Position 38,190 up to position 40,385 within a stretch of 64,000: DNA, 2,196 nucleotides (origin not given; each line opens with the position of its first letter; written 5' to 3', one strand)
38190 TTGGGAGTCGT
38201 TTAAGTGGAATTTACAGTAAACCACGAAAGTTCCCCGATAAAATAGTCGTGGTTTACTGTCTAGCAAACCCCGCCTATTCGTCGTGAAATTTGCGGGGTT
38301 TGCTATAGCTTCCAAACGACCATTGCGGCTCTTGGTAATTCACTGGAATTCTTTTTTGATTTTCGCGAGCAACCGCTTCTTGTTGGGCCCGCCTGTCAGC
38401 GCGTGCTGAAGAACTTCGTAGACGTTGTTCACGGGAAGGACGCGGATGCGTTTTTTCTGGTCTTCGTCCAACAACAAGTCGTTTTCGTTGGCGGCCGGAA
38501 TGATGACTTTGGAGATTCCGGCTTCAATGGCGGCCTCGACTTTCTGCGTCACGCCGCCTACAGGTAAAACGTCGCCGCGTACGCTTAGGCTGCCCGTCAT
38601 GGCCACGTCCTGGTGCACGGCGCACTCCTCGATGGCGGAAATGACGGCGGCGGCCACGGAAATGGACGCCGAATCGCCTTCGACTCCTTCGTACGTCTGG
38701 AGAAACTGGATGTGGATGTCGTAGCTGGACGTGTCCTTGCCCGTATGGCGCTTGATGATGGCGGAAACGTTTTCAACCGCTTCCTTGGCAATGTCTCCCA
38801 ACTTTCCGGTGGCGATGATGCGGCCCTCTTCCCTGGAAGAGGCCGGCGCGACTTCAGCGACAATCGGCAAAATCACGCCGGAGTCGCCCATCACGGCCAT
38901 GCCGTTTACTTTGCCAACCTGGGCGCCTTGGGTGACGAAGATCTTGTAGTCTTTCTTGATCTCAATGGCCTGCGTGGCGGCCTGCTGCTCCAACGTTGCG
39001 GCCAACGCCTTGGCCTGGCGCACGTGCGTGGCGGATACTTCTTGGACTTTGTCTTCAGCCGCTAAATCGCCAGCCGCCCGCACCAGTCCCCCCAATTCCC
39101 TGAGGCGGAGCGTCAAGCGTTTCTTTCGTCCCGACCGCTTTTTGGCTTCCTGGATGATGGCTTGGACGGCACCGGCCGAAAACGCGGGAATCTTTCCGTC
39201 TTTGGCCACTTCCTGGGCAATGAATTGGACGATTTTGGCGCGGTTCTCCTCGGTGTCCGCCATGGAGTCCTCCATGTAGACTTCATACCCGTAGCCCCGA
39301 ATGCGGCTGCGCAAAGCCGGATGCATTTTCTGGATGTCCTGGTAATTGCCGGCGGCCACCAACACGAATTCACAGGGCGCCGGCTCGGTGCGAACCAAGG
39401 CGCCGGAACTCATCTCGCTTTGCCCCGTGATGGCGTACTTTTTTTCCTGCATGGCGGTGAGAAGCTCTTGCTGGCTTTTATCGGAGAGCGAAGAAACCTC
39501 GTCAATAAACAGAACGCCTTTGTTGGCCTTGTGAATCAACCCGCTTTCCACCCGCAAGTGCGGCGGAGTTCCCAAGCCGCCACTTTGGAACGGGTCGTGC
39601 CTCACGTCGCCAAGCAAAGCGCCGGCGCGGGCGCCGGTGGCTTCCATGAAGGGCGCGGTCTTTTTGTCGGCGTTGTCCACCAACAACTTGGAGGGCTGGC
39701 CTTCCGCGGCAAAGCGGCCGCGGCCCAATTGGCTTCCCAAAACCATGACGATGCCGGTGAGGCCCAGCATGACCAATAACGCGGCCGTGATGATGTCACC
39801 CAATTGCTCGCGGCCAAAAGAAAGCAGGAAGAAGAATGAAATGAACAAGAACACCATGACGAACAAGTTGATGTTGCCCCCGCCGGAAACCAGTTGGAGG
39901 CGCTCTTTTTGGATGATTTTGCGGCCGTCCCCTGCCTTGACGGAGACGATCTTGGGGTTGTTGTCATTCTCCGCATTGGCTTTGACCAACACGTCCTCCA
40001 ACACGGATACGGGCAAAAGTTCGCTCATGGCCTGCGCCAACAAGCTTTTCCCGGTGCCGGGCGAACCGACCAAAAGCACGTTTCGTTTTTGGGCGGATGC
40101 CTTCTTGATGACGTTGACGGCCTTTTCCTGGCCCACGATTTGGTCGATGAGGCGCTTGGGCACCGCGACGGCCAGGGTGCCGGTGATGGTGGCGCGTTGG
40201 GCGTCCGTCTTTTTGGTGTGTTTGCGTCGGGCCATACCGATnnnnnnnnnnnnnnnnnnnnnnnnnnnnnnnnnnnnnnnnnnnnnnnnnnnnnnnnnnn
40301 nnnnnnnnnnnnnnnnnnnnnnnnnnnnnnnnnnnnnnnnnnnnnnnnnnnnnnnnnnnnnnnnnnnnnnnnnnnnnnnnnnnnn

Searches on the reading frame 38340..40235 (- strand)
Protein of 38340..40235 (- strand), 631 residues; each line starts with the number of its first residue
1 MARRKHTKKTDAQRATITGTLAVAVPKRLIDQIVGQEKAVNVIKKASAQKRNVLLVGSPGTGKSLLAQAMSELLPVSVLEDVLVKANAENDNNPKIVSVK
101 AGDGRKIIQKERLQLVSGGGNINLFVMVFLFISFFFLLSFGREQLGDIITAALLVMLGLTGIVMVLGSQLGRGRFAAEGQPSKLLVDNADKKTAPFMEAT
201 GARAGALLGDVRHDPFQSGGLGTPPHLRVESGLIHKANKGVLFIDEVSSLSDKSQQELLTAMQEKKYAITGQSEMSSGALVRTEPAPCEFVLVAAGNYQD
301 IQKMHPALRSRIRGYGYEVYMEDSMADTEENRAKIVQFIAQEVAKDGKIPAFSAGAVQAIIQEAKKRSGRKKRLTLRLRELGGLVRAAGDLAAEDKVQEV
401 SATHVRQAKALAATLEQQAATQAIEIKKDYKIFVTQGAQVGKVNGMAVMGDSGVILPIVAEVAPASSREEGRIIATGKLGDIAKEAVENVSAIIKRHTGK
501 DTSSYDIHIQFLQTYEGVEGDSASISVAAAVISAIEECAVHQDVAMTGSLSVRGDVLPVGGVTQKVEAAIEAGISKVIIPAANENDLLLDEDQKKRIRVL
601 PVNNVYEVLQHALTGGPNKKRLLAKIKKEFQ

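Call 65: search_protein_families(library=pfam, proteins=[window:38340-40235:-], max_evalue=0.001)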
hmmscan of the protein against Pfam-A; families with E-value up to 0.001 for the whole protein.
window:38340-40235:- (631 aa): 16 families
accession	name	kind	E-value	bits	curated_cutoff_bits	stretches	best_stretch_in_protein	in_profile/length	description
PF05362.19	Lon_C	-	4.8e-34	118.2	21.1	1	436-614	23-204/205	Lon protease (S16) C-terminal proteolytic domain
PF01078.27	Mg_chelatase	-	5.5e-15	55.8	20.3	1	31-83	3-55/207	Magnesium chelatase, subunit ChlI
PF00158.32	Sigma54_activat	-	2.2e-14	54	20.2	1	230-275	85-130/168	Sigma-54 interaction domain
PF07728.20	AAA_5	-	2e-12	47.7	22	2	238-311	66-138/139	AAA domain (dynein-related subfamily)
PF00004.35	AAA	-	3.1e-10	41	21.2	0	236-312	55-123/131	ATPase family associated with various cellular activities (AAA)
PF00493.29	MCM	-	1e-08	35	23.3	0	198-269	88-152/224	MCM P-loop domain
PF13541.12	ChlI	-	1.7e-08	34.8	27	1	477-583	16-121/121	Subunit ChlI of Mg-chelatase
PF14532.12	Sigma54_activ_2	-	2.1e-07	31.7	25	0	42-72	13-43/138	Sigma-54 interaction domain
PF20436.4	LonB_AAA-LID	-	6.2e-07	29.8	22.4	1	352-408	2-58/65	Archaeal LonB, AAA+ ATPase LID domain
PF20030.5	bpMoxR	-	1.8e-05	24.4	27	1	26-83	7-64/205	MoxR domain in the MoxR-vWA-beta-propeller ternary systems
PF13401.12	AAA_22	-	2.3e-05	25.2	27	0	49-93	4-46/130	AAA domain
PF13245.12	AAA_19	-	4.3e-05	24.1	25.1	0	45-74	6-35/134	AAA domain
PF05496.18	RuvB_N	-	4.8e-05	23.6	27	0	30-76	6-59/159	Holliday junction DNA helicase RuvB P-loop domain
PF13654.12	AAA_32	-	0.00015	22.2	21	1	194-299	3-110/133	LonB-like, AAA domain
PF13191.12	AAA_16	-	0.00018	22.5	32.6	0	43-75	16-49/167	AAA ATPase domain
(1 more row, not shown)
